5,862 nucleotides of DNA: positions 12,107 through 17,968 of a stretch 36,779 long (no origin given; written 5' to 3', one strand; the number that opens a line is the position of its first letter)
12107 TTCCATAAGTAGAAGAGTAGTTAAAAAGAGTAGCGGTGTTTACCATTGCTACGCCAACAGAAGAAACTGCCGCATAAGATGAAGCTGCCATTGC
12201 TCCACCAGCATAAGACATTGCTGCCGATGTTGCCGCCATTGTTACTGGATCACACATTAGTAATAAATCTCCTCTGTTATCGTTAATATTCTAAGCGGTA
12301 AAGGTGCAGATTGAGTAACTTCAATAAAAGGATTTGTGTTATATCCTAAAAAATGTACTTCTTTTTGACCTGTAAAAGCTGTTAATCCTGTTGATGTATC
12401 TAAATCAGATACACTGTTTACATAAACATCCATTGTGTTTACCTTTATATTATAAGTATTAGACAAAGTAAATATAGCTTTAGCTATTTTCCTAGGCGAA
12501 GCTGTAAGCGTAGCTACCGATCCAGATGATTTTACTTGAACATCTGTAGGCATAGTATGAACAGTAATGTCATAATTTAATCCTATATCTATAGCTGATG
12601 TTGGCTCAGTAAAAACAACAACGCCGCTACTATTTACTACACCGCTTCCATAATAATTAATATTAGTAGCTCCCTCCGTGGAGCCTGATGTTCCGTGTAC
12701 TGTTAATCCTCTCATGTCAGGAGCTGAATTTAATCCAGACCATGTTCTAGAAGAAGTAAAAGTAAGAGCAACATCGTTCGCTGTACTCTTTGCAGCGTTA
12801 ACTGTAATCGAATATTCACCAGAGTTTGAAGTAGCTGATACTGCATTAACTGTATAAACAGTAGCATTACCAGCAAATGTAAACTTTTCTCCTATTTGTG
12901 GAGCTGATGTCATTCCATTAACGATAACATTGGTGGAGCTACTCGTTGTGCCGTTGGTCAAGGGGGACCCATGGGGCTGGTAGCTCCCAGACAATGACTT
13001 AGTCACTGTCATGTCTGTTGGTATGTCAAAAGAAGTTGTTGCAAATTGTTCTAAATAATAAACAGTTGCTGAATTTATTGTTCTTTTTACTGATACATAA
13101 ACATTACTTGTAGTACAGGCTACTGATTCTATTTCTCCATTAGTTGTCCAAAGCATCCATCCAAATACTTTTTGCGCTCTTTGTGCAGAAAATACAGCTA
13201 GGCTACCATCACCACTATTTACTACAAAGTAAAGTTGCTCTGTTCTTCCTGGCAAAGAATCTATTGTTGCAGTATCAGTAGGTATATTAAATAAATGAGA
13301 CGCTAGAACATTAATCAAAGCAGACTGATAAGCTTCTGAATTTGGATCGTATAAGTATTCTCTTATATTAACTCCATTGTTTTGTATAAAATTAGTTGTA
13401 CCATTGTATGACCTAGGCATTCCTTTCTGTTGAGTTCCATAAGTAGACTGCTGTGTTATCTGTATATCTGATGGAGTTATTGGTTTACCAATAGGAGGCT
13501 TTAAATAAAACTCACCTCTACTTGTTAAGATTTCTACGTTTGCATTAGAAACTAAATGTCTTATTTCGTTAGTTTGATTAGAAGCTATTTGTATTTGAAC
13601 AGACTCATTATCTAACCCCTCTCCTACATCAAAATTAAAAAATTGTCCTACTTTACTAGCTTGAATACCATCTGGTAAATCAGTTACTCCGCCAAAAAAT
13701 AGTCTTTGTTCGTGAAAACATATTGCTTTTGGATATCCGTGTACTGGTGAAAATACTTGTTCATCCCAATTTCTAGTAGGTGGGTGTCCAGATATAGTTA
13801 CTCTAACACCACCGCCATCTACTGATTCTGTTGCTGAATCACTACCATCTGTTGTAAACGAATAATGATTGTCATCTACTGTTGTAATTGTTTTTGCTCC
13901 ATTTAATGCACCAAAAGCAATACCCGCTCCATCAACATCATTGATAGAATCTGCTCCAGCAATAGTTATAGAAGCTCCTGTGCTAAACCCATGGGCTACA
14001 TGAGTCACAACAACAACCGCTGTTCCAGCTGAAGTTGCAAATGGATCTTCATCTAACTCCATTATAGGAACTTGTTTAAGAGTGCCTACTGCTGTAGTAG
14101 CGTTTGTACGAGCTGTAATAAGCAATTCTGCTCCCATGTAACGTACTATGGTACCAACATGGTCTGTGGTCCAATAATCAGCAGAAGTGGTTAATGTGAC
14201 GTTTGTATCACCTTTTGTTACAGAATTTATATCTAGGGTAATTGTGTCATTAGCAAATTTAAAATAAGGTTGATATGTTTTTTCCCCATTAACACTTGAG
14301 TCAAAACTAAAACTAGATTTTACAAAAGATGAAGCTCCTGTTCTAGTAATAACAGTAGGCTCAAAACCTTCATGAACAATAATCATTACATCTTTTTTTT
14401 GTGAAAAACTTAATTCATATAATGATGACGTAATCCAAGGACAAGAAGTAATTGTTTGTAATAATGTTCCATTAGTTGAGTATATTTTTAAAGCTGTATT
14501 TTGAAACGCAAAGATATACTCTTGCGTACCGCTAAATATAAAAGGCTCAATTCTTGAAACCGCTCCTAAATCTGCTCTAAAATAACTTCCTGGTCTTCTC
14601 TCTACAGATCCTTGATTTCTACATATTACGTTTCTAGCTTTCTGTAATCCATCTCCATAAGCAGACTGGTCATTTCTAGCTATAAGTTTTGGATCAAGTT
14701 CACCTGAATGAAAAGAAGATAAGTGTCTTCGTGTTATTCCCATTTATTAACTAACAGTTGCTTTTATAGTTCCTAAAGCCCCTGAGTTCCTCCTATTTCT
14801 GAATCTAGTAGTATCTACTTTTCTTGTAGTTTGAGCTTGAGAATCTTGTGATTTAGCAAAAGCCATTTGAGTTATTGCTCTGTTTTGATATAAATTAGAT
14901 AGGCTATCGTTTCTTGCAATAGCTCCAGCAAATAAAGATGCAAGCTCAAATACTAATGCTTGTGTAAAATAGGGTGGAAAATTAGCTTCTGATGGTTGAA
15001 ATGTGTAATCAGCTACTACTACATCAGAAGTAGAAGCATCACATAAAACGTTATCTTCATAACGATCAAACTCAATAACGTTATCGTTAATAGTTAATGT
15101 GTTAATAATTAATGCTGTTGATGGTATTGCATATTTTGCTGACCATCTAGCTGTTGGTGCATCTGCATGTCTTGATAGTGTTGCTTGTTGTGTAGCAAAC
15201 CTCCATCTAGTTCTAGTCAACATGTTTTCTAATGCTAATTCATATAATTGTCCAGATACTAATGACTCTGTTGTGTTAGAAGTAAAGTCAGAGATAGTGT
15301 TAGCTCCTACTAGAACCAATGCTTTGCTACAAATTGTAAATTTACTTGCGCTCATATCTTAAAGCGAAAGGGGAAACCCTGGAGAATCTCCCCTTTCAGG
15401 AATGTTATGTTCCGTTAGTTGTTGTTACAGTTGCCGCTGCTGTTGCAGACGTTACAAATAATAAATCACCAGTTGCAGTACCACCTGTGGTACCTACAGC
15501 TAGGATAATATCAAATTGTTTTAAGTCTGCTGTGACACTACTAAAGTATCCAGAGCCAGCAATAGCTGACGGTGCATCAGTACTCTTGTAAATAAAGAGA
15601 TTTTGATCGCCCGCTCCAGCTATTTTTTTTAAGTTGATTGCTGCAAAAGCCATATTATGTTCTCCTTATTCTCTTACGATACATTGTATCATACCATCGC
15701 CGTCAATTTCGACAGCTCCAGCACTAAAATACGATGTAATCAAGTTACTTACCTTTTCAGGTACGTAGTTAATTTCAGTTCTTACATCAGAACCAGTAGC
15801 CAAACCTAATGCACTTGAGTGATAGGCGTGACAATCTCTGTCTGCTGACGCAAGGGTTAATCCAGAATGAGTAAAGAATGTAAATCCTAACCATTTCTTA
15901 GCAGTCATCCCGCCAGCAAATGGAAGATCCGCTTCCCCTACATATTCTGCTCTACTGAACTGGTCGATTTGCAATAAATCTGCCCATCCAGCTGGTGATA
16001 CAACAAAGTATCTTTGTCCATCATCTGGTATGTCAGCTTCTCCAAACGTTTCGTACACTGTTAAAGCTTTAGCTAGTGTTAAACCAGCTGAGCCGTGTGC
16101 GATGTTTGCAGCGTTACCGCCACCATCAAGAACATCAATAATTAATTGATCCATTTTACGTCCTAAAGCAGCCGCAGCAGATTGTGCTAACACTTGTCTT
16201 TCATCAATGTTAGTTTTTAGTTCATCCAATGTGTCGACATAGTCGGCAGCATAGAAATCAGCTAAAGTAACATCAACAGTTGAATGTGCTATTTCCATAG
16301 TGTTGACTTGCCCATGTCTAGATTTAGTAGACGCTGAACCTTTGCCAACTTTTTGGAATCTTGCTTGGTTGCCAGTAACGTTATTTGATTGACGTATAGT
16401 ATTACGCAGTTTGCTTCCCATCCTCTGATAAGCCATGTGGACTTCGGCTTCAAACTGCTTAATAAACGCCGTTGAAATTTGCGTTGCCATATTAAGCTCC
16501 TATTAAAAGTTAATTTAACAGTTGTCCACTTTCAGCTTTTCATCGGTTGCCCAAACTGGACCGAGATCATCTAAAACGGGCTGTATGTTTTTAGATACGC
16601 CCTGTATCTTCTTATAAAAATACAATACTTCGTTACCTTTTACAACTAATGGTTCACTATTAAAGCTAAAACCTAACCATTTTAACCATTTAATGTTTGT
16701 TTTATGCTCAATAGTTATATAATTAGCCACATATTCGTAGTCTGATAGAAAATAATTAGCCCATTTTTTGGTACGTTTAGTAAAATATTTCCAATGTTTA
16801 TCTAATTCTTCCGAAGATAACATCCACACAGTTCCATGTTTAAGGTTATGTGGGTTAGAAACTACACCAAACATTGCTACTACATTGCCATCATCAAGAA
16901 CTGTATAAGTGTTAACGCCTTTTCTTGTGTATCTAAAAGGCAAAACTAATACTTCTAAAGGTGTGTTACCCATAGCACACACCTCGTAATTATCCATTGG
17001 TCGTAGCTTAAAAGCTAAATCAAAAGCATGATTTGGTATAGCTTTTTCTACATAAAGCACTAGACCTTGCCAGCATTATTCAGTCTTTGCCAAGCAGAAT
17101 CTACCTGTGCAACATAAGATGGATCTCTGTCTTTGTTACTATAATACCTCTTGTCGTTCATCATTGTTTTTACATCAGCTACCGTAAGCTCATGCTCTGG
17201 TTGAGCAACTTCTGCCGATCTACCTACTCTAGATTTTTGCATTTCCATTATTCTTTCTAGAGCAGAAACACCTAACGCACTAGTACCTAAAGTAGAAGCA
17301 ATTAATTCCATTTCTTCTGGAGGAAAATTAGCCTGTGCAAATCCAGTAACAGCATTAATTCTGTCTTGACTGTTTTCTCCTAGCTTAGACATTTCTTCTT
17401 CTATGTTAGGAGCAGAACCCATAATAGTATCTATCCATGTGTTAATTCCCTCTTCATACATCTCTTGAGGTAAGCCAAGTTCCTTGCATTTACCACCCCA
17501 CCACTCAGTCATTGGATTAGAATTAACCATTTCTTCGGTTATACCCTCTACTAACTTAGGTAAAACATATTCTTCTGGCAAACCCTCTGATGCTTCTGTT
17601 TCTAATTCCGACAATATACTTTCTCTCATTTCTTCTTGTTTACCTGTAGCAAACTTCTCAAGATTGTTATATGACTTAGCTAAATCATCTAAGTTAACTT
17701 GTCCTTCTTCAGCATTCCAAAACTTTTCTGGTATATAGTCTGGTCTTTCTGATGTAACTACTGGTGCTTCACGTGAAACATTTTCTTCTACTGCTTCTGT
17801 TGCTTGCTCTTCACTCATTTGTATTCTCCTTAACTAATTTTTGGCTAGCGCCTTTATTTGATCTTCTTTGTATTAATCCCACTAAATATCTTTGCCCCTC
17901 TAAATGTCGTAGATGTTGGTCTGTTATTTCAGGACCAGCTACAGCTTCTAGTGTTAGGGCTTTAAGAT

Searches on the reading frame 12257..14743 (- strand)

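Call 12: search_protein_families(library=pfam, proteins=[window:12257-14743:-], max_evalue=0.1)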
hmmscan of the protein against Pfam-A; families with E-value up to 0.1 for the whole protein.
window:12257-14743:- (828 aa): 1 family
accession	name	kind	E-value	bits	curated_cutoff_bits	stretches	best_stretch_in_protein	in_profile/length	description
PF23861.1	Ribophorin_II_2nd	-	0.012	16.2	23.4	1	602-653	37-87/105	Ribophorin II second domain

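Call 15: search_protein_families(library=phrogs, proteins=[window:12257-14743:-], max_evalue=0.01)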
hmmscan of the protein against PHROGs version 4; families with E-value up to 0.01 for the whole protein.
window:12257-14743:- (828 aa): 4 families
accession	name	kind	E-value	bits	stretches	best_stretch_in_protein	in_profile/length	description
phrog_376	-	tail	7.2e-107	359.5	1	9-825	9-706/712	tail protein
phrog_15566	-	tail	1.8e-42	146.6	1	319-825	29-546/552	tail protein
phrog_20269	-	unknown function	3.5e-19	70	1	10-204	9-201/374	-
phrog_28581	-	unknown function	0.00095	20.3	1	230-316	75-157/165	-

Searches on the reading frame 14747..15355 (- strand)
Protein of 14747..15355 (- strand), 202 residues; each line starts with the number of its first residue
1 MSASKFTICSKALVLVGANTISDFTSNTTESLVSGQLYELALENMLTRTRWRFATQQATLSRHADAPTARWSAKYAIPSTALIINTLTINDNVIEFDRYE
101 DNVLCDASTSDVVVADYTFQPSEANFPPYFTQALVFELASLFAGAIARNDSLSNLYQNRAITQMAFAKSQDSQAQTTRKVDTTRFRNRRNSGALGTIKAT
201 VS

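Call 12: search_protein_families(library=pfam, proteins=[window:14747-15355:-], max_evalue=0.1)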
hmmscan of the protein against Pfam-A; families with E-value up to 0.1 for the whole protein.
window:14747-15355:- (202 aa): 1 family
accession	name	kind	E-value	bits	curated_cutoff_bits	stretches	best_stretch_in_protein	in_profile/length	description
PF14024.11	DUF4240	-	0.095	13.3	27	0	91-159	38-107/129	Protein of unknown function (DUF4240)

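Call 15: search_protein_families(library=phrogs, proteins=[window:14747-15355:-], max_evalue=0.01)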
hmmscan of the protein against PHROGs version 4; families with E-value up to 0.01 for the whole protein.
window:14747-15355:- (202 aa): 2 families
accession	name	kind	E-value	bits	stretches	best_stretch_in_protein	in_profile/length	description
phrog_394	-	tail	7.1e-28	98.4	1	3-190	2-189/190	tail protein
phrog_9239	-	tail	1.2e-06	28.2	1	5-192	4-192/741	tail tubular protein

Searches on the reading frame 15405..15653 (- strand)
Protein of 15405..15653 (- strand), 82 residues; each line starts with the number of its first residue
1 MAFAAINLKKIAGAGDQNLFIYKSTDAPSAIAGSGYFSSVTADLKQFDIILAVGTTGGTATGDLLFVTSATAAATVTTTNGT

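Call 12: search_protein_families(library=pfam, proteins=[window:15405-15653:-], max_evalue=0.1)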
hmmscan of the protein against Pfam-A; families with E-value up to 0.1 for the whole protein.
window:15405-15653:- (82 aa): 0 families

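Call 15: search_protein_families(library=phrogs, proteins=[window:15405-15653:-], max_evalue=0.01)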
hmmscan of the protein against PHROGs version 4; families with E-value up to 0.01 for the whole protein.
window:15405-15653:- (82 aa): 1 family
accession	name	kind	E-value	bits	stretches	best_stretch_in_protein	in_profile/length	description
phrog_18004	-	unknown function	1.1e-09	39.3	1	1-82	1-84/92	-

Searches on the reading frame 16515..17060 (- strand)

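Call 12: search_protein_families(library=pfam, proteins=[window:16515-17060:-], max_evalue=0.1)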
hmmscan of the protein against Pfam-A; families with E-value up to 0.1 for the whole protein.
window:16515-17060:- (181 aa): 3 families
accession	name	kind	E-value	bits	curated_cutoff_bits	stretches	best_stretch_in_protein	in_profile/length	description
PF11090.14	Phage_T7_Gp13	-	1.9e-06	28.6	25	1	77-136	21-84/86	Bacteriophage T7, probable scaffold protein Gp13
PF12341.14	Mcl1_mid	-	0.024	14.5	31.5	1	44-151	128-224/291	Minichromosome loss protein, Mcl1, middle region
PF10998.14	DUF2838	-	0.072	13.8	25.2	0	90-117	40-66/111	Protein of unknown function (DUF2838)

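Call 15: search_protein_families(library=phrogs, proteins=[window:16515-17060:-], max_evalue=0.01)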
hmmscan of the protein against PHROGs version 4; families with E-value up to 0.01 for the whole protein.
window:16515-17060:- (181 aa): 2 families
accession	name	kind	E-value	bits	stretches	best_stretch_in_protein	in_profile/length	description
phrog_308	-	head and packaging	7.1e-27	95.4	1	2-151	3-149/151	internal virion protein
phrog_4177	-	unknown function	1.9e-08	35.4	1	49-133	40-122/143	-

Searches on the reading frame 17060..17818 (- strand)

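Call 12: search_protein_families(library=pfam, proteins=[window:17060-17818:-], max_evalue=0.1)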
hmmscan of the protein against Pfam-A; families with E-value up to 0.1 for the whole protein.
window:17060-17818:- (252 aa): 1 family
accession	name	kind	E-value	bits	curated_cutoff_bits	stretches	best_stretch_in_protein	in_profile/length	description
PF05396.16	Phage_T7_Capsid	-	1e-05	26.4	27.1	1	133-241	76-183/188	Phage T7 capsid assembly protein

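Call 15: search_protein_families(library=phrogs, proteins=[window:17060-17818:-], max_evalue=0.01)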
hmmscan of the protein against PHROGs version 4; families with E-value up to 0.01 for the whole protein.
window:17060-17818:- (252 aa): 0 families
